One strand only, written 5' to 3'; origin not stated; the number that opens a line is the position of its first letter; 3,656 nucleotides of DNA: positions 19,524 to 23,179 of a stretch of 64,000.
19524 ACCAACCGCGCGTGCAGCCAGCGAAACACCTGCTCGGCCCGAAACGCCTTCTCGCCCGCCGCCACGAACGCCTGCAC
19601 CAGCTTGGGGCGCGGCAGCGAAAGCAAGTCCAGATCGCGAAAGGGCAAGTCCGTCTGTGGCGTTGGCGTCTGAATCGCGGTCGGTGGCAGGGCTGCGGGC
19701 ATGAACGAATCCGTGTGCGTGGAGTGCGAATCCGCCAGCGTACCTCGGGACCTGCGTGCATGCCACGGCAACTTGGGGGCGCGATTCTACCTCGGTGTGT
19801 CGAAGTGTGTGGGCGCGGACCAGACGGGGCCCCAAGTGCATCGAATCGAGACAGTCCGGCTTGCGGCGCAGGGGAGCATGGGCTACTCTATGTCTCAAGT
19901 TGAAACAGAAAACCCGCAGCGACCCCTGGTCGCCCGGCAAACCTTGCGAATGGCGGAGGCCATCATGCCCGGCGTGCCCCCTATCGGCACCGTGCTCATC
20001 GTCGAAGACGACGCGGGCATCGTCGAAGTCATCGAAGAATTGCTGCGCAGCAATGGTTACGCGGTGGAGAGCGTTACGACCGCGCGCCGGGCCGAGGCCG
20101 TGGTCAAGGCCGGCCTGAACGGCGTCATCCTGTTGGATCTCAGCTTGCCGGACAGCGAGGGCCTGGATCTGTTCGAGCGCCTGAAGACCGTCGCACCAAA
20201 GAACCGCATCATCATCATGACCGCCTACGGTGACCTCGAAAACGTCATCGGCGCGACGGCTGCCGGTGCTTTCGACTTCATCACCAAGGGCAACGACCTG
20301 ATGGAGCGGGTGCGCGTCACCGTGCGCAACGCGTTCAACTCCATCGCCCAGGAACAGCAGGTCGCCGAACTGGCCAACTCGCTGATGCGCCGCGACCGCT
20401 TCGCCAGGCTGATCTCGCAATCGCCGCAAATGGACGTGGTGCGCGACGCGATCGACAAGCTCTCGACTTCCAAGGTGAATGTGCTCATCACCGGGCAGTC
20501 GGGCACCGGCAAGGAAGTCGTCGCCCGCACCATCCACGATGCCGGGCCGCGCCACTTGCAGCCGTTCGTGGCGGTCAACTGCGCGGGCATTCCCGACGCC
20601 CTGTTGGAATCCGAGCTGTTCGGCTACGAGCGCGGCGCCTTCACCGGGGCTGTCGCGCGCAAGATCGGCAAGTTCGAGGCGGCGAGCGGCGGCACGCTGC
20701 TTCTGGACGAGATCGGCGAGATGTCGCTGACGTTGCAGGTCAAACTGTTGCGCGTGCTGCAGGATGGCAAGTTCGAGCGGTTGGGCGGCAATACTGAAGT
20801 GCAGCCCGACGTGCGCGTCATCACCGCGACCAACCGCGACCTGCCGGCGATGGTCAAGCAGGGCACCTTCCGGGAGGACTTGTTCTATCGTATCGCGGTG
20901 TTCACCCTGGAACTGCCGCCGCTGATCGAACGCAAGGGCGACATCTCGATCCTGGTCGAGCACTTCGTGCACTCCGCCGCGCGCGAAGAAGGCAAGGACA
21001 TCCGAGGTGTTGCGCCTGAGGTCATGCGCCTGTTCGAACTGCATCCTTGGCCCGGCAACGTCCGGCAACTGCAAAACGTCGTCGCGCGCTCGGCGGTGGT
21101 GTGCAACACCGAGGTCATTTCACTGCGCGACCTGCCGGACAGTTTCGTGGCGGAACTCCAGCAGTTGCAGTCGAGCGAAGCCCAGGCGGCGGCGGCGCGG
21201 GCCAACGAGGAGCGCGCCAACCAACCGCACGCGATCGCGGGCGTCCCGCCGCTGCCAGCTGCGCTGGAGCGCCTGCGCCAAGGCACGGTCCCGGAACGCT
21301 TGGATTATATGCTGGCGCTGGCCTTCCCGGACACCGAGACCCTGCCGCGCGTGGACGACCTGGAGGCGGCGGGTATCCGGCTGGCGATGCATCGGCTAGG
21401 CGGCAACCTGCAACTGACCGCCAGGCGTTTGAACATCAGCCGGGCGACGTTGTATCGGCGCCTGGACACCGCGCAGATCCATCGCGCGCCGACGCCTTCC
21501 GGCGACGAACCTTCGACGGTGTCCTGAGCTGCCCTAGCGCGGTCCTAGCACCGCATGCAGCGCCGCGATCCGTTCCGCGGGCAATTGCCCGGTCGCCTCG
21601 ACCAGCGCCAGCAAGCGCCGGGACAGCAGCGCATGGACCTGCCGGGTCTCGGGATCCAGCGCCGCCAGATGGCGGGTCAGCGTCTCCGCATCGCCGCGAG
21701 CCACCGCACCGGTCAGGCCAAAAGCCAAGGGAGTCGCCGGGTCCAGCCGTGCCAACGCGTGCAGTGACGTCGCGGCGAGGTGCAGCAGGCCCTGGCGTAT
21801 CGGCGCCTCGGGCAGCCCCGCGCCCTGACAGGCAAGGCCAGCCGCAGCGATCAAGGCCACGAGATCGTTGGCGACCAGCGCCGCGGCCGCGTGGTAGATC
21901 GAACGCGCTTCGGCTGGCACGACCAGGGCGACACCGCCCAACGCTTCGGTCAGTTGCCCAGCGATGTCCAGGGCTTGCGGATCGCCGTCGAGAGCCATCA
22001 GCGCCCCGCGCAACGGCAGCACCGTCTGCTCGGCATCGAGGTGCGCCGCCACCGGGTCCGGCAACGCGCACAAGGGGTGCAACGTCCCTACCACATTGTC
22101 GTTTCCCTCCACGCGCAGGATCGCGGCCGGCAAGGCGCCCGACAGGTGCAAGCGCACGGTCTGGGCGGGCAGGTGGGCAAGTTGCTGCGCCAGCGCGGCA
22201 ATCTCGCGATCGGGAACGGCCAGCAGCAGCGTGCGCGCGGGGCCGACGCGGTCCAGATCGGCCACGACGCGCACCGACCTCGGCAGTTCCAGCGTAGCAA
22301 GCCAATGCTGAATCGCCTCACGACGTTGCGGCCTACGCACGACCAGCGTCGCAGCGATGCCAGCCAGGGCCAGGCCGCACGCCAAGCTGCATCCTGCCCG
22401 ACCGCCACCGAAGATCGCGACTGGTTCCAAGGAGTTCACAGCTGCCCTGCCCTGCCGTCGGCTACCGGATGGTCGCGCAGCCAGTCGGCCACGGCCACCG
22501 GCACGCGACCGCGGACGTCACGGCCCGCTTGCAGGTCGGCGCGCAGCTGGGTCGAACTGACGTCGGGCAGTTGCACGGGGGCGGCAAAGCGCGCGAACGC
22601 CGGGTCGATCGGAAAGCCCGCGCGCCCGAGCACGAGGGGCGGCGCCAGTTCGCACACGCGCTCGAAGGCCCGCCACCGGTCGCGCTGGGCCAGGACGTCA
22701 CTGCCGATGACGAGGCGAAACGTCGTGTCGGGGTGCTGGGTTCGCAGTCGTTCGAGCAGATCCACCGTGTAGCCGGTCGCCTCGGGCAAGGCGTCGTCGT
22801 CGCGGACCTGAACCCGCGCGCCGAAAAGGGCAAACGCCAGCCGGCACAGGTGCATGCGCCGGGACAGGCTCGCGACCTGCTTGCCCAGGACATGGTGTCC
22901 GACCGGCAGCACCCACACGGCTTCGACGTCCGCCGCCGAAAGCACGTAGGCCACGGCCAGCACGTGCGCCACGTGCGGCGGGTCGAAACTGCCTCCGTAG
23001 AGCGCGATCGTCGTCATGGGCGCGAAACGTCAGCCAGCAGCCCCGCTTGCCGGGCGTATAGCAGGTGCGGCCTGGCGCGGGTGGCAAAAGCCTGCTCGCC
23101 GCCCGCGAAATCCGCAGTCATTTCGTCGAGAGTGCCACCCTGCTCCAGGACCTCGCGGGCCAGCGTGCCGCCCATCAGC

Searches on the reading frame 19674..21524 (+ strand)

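Call 35: search_protein_families(library=pfam, proteins=[window:19674-21524:+], max_evalue=0.001)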
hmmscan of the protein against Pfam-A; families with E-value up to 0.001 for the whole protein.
window:19674-21524:+ (617 aa): 8 families
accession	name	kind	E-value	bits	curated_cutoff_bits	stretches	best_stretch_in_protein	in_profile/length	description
PF00158.32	Sigma54_activat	-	3.6e-69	232.2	20.2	1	246-412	1-167/168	Sigma-54 interaction domain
PF25601.1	AAA_lid_14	-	4.9e-24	84.4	27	1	419-500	2-83/87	AAA+ ATPase lid domain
PF14532.12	Sigma54_activ_2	-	3.9e-23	82.7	25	1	248-417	2-138/138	Sigma-54 interaction domain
PF00072.30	Response_reg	-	2.2e-22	79.8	30.2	1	107-208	1-102/111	Response regulator receiver domain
PF02954.25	HTH_8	-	4.4e-08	33.2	22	1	561-598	3-40/42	Bacterial regulatory protein, Fis family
PF07728.20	AAA_5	-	2.6e-06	27.9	22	1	269-388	1-123/139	AAA domain (dynein-related subfamily)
PF13191.12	AAA_16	-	0.00035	21.5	32.6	0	246-305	2-62/167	AAA ATPase domain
PF13556.12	HTH_30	-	0.00051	20.2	27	0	575-599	11-35/59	PucR C-terminal helix-turn-helix domain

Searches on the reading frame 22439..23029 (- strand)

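Call 35: search_protein_families(library=pfam, proteins=[window:22439-23029:-], max_evalue=0.001)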
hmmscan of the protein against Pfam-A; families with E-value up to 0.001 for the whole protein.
window:22439-23029:- (197 aa): 1 family
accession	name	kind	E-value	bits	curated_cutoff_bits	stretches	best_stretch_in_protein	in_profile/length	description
PF01467.32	CTP_transf_like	-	2.1e-10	41.4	21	1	10-164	1-132/133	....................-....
